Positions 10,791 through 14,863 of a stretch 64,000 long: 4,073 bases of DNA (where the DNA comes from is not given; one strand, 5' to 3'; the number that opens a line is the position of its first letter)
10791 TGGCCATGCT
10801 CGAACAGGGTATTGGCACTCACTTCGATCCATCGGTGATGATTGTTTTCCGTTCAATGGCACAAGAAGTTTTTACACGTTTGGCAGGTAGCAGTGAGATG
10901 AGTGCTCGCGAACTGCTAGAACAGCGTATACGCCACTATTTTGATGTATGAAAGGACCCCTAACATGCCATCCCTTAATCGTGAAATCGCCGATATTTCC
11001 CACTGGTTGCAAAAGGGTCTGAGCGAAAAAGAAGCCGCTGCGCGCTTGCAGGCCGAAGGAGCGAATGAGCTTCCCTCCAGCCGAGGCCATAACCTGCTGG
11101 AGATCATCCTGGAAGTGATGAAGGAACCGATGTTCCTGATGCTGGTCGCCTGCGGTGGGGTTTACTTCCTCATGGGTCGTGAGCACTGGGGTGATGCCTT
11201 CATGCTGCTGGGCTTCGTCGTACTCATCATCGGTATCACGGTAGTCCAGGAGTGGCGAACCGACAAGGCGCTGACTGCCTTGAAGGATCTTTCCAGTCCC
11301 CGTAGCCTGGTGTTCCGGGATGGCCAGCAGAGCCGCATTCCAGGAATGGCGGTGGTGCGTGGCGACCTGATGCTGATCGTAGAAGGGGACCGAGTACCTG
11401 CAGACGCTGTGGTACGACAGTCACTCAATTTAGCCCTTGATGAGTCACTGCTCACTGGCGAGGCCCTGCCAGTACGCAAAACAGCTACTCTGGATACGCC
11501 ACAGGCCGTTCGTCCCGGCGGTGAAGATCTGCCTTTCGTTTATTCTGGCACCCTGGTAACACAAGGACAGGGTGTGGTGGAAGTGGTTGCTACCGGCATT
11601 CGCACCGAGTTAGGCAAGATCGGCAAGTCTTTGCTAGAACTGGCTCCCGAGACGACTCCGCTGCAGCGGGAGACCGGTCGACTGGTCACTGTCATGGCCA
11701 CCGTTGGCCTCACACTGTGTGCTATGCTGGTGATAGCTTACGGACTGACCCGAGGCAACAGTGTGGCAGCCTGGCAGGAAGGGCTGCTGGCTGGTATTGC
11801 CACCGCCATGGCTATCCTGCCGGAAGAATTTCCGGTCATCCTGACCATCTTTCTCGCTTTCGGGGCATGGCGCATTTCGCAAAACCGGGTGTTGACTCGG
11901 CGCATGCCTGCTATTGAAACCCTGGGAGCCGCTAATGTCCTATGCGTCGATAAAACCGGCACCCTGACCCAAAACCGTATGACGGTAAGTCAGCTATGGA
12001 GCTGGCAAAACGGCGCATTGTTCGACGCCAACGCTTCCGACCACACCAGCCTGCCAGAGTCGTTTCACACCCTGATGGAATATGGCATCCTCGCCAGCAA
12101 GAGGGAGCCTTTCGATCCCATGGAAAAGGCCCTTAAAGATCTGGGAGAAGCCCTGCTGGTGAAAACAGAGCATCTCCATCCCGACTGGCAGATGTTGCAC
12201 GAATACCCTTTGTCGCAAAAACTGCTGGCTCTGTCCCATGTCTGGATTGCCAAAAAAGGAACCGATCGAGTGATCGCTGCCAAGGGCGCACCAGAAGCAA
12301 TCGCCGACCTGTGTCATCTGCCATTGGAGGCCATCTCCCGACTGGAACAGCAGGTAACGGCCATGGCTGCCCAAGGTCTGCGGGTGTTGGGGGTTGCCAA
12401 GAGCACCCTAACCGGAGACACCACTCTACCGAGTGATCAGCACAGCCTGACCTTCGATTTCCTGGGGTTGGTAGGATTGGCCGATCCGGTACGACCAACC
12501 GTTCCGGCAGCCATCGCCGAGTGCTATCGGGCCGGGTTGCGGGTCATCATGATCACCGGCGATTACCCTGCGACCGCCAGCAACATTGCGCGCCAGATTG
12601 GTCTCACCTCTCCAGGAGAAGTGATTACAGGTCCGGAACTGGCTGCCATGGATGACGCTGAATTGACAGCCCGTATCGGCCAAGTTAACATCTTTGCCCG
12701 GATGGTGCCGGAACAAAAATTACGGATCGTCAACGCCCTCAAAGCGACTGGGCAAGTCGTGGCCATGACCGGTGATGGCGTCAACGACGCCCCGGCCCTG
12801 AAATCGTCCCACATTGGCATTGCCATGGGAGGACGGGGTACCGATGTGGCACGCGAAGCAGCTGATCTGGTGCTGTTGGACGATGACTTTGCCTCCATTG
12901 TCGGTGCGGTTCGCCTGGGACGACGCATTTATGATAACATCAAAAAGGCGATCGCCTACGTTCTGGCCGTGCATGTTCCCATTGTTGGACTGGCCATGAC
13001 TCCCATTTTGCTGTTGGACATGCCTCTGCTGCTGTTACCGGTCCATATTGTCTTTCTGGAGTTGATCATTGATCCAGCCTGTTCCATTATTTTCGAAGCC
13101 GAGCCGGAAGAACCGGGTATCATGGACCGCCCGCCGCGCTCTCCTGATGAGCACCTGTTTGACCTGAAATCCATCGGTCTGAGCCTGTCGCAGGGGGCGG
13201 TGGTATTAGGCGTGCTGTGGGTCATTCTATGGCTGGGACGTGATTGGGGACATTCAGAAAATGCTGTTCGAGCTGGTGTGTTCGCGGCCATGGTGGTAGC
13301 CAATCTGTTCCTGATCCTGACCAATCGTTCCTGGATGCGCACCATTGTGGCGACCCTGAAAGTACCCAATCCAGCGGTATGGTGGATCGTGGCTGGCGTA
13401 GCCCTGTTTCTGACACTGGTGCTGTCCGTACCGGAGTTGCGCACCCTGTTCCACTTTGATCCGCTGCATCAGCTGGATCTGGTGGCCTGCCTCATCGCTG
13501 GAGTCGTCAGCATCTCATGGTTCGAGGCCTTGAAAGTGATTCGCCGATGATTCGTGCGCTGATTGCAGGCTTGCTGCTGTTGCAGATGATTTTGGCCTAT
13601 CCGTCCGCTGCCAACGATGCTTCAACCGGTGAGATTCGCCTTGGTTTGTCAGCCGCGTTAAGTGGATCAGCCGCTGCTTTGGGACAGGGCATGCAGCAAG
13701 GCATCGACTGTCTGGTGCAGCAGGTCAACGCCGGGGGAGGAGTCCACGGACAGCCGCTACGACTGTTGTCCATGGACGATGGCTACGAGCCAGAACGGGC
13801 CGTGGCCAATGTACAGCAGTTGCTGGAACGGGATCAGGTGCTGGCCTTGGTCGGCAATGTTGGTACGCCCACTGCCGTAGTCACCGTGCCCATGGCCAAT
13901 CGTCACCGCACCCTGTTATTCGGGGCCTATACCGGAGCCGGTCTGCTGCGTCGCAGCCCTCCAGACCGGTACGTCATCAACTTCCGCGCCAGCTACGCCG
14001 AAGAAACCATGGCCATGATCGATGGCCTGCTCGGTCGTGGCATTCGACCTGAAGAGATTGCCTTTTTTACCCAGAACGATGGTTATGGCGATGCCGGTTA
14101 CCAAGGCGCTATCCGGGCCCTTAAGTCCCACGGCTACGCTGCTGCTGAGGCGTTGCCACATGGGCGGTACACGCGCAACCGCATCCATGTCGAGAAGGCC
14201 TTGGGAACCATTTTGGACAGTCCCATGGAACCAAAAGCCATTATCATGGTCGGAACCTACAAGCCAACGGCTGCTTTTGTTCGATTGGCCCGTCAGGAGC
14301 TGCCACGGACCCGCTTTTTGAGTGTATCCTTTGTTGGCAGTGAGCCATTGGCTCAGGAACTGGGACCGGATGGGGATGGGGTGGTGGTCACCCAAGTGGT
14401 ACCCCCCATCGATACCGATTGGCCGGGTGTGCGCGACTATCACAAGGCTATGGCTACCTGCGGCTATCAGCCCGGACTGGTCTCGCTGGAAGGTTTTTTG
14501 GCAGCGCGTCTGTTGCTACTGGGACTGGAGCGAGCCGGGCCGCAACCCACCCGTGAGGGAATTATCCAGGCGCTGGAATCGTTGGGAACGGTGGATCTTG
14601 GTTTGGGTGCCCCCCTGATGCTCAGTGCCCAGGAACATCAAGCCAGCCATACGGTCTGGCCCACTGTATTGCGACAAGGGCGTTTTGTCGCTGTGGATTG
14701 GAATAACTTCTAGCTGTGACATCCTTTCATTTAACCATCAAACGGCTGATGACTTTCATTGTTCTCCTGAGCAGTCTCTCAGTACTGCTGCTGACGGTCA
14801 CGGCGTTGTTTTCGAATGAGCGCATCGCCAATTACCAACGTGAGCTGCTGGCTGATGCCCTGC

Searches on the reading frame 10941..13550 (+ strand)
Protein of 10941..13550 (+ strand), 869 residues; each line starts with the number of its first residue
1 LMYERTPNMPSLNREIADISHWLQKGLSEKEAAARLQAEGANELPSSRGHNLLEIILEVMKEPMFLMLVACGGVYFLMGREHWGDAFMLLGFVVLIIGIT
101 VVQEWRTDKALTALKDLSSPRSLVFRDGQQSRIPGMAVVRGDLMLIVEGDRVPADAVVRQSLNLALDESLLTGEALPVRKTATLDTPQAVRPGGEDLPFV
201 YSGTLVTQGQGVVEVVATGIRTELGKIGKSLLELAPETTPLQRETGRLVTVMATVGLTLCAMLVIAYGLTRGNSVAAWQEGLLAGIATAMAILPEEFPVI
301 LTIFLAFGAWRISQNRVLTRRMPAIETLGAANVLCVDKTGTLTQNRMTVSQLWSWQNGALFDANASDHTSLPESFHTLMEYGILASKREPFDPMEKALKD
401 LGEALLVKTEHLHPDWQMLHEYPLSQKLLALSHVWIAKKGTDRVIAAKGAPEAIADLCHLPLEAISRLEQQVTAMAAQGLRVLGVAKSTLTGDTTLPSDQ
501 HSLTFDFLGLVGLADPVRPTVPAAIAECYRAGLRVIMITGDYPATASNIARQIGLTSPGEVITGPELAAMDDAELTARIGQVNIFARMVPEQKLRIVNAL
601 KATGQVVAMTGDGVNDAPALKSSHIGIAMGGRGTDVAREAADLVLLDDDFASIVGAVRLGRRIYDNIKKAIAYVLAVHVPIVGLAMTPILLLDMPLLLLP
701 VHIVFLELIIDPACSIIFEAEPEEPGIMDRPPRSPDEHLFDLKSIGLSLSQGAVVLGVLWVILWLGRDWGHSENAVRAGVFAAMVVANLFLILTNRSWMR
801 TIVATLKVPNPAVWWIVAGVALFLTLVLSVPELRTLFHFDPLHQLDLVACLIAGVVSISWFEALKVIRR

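Call 7: search_protein_families(library=pfam, proteins=[window:10941-13550:+], max_evalue=0.001)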
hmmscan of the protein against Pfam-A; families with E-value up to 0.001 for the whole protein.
window:10941-13550:+ (869 aa): 5 families
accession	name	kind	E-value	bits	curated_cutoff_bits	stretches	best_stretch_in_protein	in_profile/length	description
PF00122.25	E1-E2_ATPase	-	1.2e-38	132.9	28.1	1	117-314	2-180/181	E1-E2 ATPase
PF00689.26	Cation_ATPase_C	-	6.5e-36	124.2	27.3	1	695-867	1-175/175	Cation transporting ATPase, C-terminus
PF00702.32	Hydrolase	-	1.1e-18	68.8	26.4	1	333-623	3-190/191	haloacid dehalogenase-like hydrolase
PF00690.31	Cation_ATPase_N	-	1.4e-10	41.1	20.4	1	23-74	17-68/69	Cation transporter/ATPase, N-terminus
PF08282.18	Hydrolase_3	-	0.00065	19.9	20.9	0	596-652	195-250/255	haloacid dehalogenase-like hydrolase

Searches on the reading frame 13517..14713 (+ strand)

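Call 7: search_protein_families(library=pfam, proteins=[window:13517-14713:+], max_evalue=0.001)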
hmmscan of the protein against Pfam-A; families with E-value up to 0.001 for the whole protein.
window:13517-14713:+ (398 aa): 2 families
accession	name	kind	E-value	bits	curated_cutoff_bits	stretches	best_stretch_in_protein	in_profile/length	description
PF13458.12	Peripla_BP_6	-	2.3e-50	172.6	31.7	1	39-385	1-338/343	Periplasmic binding protein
PF13433.12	Peripla_BP_5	-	3.2e-07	30.2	27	1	40-136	1-97/363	Periplasmic binding protein domain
